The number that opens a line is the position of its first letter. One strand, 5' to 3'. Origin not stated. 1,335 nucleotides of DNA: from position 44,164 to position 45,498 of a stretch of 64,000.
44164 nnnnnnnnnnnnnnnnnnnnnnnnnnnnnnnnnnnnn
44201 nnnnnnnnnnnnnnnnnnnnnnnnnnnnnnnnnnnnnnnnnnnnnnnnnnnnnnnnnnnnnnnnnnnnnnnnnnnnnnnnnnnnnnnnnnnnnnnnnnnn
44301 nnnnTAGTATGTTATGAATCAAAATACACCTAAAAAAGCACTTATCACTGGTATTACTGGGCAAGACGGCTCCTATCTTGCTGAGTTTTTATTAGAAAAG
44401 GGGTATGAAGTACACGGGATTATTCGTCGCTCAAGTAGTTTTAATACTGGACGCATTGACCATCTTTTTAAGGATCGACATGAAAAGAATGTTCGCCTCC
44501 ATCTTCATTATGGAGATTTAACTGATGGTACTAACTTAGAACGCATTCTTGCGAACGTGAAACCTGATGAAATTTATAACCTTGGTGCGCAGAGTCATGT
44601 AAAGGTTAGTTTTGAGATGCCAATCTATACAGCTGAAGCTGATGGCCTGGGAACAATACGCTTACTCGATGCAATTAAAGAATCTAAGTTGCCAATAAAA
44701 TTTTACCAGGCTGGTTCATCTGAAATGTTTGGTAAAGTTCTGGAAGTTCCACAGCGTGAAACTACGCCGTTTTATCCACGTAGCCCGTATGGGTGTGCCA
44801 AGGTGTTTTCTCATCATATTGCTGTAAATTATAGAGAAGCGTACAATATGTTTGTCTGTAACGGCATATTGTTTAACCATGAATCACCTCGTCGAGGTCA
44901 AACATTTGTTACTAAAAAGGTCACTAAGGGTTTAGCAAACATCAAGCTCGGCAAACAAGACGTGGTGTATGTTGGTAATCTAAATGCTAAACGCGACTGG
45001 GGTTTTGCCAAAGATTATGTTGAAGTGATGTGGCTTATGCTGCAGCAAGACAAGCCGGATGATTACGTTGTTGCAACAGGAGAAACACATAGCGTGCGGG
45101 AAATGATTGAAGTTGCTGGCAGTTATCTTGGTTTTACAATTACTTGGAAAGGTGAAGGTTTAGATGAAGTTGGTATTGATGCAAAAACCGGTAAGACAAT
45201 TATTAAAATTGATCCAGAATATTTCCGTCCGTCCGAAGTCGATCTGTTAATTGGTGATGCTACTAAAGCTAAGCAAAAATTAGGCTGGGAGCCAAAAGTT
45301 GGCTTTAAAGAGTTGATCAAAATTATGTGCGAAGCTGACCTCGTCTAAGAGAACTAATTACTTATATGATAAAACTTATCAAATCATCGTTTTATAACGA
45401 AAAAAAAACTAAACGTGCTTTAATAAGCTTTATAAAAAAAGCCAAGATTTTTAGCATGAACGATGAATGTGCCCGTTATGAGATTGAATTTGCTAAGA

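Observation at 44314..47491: gmd + ColD-like His-variant PLP enzyme + fcl-like reductase: a 3,6-dideoxy sugar (colitose-type) branch, possibly acting on GDP-heptose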

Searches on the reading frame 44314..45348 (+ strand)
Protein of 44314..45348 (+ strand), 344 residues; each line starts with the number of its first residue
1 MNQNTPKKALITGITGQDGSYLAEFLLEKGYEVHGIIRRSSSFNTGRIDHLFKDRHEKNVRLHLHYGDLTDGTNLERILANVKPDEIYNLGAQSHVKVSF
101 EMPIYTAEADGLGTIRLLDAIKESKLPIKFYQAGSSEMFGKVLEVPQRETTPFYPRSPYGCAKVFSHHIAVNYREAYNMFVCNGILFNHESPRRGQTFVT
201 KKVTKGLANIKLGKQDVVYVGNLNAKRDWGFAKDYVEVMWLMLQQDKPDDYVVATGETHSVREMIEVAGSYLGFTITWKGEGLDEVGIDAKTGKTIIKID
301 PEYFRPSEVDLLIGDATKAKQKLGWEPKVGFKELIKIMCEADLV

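Call 4: search_protein_families(library=ncbifam, proteins=[window:44314-45348:+], max_evalue=0.00001)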
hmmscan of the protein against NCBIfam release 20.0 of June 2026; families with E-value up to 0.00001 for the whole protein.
window:44314-45348:+ (344 aa): 11 families
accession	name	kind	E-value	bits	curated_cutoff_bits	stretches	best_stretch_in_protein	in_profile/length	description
TIGR01472.1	gmd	equivalog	1.7e-174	579.9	415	1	7-343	1-339/342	GDP-mannose 4,6-dehydratase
TIGR04180.1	EDH_00030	hypoth_equivalog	4.9e-29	101.3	475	1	10-329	2-296/297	NAD-dependent 4,6-dehydratase LegB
TIGR01181.1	dTDP_gluc_dehyt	equivalog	1.6e-28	99.7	365.1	1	9-336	2-305/321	dTDP-glucose 4,6-dehydratase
TIGR02622.1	CDP_4_6_dhtase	equivalog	2.3e-23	82.9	278.45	1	7-177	5-172/352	CDP-glucose 4,6-dehydratase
TIGR01179.1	galE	equivalog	6.5e-21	74.5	262.3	1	9-335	2-318/332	UDP-glucose 4-epimerase GalE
NF007582.0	PRK10217.1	equivalog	3.3e-15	56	698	1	7-332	2-321/355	dTDP-glucose 4,6-dehydratase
NF007490.0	PRK10084.1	subfamily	1.3e-13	50.7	649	1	8-336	2-328/361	dTDP-glucose 4,6-dehydratase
NF011728.1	PRK15181.1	equivalog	1.1e-10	41.1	760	1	5-336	14-331/348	Vi polysaccharide biosynthesis UDP-N-acetylglucosaminuronic acid C-4 epimerase TviC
NF007956.0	PRK10675.1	subfamily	1.8e-09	37.2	394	1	8-326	2-313/338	UDP-glucose 4-epimerase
NF043036.1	ErythonDh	equivalog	8.1e-08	31.8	325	1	8-173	2-163/321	D-erythronate dehydrogenase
NF041015.1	UDPsulfquin_syn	equivalog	2e-06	27.1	575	1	8-141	2-150/384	UDP-sulfoquinovose synthase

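Call 5: search_protein_families(library=pfam, proteins=[window:44314-45348:+], max_evalue=0.00001)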
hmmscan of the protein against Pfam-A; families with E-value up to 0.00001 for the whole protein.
window:44314-45348:+ (344 aa): 2 families
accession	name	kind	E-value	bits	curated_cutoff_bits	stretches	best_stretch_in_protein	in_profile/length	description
PF16363.11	GDP_Man_Dehyd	-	2.3e-156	520.8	27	1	10-338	1-332/332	GDP-mannose 4,6 dehydratase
PF01370.27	Epimerase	-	4.9e-76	255.7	20.9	1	9-254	1-240/240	NAD dependent epimerase/dehydratase family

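Call 8: search_solved_structures(query=window:44314-45348:+, show_alignments=0, max_evalue=1e-20)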
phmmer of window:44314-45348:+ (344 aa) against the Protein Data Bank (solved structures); distinct sequences matched with E-value up to 1e-20: 13.
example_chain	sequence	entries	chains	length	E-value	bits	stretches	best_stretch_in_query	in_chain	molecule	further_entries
6gpj_A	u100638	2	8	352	3.1e-146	490.1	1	9-343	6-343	GDP-mannose 4,6 dehydratase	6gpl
5in4_A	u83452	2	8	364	3.4e-146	489.9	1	8-343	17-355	GDP-mannose 4,6 dehydratase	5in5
1t2a_A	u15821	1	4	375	3.4e-146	489.9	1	8-343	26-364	GDP-mannose 4,6 dehydratase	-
6gpk_A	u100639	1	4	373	6.4e-146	489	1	7-343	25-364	GDP-mannose 4,6 dehydratase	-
6q94_B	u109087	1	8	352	1.1e-145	488.2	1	9-343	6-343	GDP-mannose 4,6 dehydratase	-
5uzh_A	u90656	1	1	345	3.4e-145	486.6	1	7-343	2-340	NafoA.00085.b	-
7kf3_A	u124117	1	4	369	3.9e-144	483.1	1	7-343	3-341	GDP-mannose 4,6-dehydratase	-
1db3_A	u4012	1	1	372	7.4e-139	465.8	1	7-343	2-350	GDP-MANNOSE 4,6-DEHYDRATASE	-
2z1m_A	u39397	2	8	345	5.7e-134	449.7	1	6-343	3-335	GDP-D-mannose dehydratase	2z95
1n7g_A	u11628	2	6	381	3.5e-127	427.4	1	7-343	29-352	GDP-D-mannose-4,6-dehydratase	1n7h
1rpn_A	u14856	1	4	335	5.3e-104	351.2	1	6-343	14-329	GDP-mannose 4,6-dehydratase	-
2pk3_A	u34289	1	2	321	2.6e-39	138.5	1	7-333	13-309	GDP-6-deoxy-D-lyxo-4-hexulose reductase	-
7us5_A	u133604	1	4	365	5.9e-38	134.1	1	6-336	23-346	GDP-D-GLYCERO-D-MANNO-HEPTOSE 4,6-DEHYDRATASE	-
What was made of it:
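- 44314..45348 (+): GDP-mannose 4,6-dehydratase (Gmd; the ColB step). Scores 490 bits to human GMD but only 134 bits to the C. jejuni GDP-heptose 4,6-dehydratase 7us5 (call 8).
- On GDP-heptose 4,6-dehydratase (DmhA/DdahA/WcbK type): 134 bits to 7us5 against 450-490 bits to Gmd structures (call 8).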

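Call 58: list_cluster_members(proteins=[P0001, window:44314-45348:+, window:46538-47491:+, window:53297-54025:+])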
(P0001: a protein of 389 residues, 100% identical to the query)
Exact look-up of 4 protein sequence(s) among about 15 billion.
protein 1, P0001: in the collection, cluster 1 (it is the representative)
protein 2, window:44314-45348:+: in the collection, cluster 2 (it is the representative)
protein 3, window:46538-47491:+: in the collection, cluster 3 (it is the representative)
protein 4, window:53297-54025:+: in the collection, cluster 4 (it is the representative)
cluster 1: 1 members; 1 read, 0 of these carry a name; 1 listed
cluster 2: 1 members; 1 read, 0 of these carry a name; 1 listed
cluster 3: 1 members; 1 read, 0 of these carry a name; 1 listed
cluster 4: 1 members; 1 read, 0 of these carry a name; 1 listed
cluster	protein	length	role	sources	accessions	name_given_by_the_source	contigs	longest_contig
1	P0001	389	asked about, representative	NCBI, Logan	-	-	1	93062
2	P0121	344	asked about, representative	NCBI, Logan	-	-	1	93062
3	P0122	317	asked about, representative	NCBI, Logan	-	-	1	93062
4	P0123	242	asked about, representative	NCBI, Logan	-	-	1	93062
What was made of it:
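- Tried and rejected: The cluster look-up gave no names or accessions (call 58).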

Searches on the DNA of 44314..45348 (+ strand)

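Call 38: search_dna_similar(query=window:44314-45348:+, collection=ecoli_genomes, mode=distant, max_rows=30)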
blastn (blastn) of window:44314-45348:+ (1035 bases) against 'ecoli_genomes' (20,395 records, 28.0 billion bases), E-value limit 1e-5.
Records with a match: 2359; places in all: 2816; records where one place covers at least 80% of the query: 4.
Genomes with a match: 2359 of 5426; with a place that covers at least 80% of the query: 4. Places per genome that has any: lowest 1, median 1, highest 2. On chromosomes: 2811 places; on plasmids: 5.
Best place of each record, by identity: 60-80% 2359.
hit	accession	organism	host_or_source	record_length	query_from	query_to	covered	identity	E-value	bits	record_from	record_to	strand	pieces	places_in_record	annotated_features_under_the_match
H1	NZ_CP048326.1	Escherichia coli strain 61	environment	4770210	17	868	82%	64.8%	2e-35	159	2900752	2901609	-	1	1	gmd: GDP-mannose 4,6-dehydratase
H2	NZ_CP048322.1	Escherichia coli strain 64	environment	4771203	17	868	82%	64.8%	2e-35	159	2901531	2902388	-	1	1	gmd: GDP-mannose 4,6-dehydratase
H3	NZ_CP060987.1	Escherichia coli strain EC31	Homo sapiens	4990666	17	868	82%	64.8%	2e-35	159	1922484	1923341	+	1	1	gmd: GDP-mannose 4,6-dehydratase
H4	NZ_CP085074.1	Escherichia coli strain P21_SE1_04.20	Homo sapiens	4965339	17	868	82%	64.8%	2e-35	159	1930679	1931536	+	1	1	gmd: GDP-mannose 4,6-dehydratase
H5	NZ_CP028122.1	Escherichia coli O43 str. RM10042 strain RM10042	Bos taurus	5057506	24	789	74%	67.3%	1e-57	234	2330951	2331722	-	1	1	gmd: GDP-mannose 4,6-dehydratase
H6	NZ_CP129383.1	Escherichia coli strain STEC434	Homo sapiens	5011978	24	789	74%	67.3%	1e-57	234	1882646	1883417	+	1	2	gmd: GDP-mannose 4,6-dehydratase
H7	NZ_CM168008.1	Escherichia coli strain PEC408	Sus scrofa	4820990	24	789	74%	67.3%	1e-57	234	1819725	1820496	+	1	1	gmd: GDP-mannose 4,6-dehydratase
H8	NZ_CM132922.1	Escherichia coli strain HY220605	yak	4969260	24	789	74%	67.3%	1e-57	234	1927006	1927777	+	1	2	gmd: GDP-mannose 4,6-dehydratase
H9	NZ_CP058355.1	Escherichia coli strain AMSCJX03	Giant Panda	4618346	24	789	74%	67.2%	1e-56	230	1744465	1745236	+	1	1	gmd: GDP-mannose 4,6-dehydratase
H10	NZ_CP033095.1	Escherichia coli strain CP53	pig feces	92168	19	795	75%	65.3%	7e-35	159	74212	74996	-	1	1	gmd: GDP-mannose 4,6-dehydratase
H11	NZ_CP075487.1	Escherichia coli strain NT1F34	pig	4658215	19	795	75%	65.3%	7e-35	159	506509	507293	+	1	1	gmd: GDP-mannose 4,6-dehydratase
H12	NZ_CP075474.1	Escherichia coli strain NT1N28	pig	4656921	19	795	75%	65.3%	7e-35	159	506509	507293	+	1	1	gmd: GDP-mannose 4,6-dehydratase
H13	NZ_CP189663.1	Escherichia coli strain 102651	Homo sapiens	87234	19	795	75%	65.3%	7e-35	159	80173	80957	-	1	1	gmd: GDP-mannose 4,6-dehydratase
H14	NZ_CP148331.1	Escherichia coli strain Z1323HEC0462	Homo sapiens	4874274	19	777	73%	66.0%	1e-43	187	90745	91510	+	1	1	gmd: GDP-mannose 4,6-dehydratase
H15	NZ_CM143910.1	Escherichia coli strain E06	Homo sapiens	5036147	18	789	75%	64.7%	6e-23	118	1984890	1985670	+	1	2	gmd: GDP-mannose 4,6-dehydratase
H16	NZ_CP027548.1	Escherichia coli strain 2014C-3061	Homo sapiens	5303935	19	777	73%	65.8%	2e-41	179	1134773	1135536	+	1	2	gmd: GDP-mannose 4,6-dehydratase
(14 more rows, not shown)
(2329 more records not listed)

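Call 39: get_annotated_region(hit=H16, flank=9000)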
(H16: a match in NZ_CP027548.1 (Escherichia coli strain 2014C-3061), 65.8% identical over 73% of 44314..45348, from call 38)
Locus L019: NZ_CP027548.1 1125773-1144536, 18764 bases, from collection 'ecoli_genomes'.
description: Escherichia coli strain 2014C-3061 chromosome, complete genome
organism: Escherichia coli strain 2014C-3061 (NCBI taxid 562)
replicon: chromosome; assembly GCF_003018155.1
host: Homo sapiens; source: stool; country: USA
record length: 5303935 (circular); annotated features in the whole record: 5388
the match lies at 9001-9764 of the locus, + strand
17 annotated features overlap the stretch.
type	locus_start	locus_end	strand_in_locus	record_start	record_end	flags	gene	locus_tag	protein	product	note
CDS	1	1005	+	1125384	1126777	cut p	wcaM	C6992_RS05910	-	colanic acid biosynthesis protein WcaM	frameshifted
CDS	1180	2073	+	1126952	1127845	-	galF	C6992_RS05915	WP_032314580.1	UTP--glucose-1-phosphate uridylyltransferase GalF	-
CDS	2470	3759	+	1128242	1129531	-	wzx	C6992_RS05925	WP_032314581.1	O156 family O-antigen flippase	-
CDS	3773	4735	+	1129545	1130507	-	-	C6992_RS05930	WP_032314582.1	polysaccharide pyruvyl transferase family protein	-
CDS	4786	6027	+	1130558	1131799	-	-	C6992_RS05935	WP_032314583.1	glycosyltransferase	-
CDS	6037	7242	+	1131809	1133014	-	wzy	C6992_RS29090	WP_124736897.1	O156 family O-antigen polymerase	-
CDS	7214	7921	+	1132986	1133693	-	-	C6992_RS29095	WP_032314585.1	hypothetical protein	-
CDS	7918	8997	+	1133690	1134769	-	-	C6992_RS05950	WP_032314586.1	glycosyltransferase family 4 protein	-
CDS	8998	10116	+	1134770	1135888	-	gmd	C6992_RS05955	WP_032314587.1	GDP-mannose 4,6-dehydratase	-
CDS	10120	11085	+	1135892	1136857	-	fcl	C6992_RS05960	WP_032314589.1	GDP-L-fucose synthase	-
CDS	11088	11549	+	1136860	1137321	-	-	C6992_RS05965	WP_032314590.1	GDP-mannose mannosyl hydrolase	-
CDS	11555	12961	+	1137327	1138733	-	-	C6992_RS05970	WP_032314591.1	mannose-1-phosphate guanylyltransferase/mannose-6-phosphate isomerase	-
CDS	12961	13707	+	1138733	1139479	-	-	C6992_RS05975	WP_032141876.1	glycosyltransferase family 2 protein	-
CDS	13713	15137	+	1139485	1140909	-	-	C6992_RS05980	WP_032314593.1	phosphomannomutase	-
CDS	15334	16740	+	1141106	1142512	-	gndA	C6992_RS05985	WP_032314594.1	NADP-dependent phosphogluconate dehydrogenase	-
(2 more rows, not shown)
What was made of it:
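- Tried and rejected: The gmd DNA search in E. coli led first to an O156 fucose cluster (calls 38, 39).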
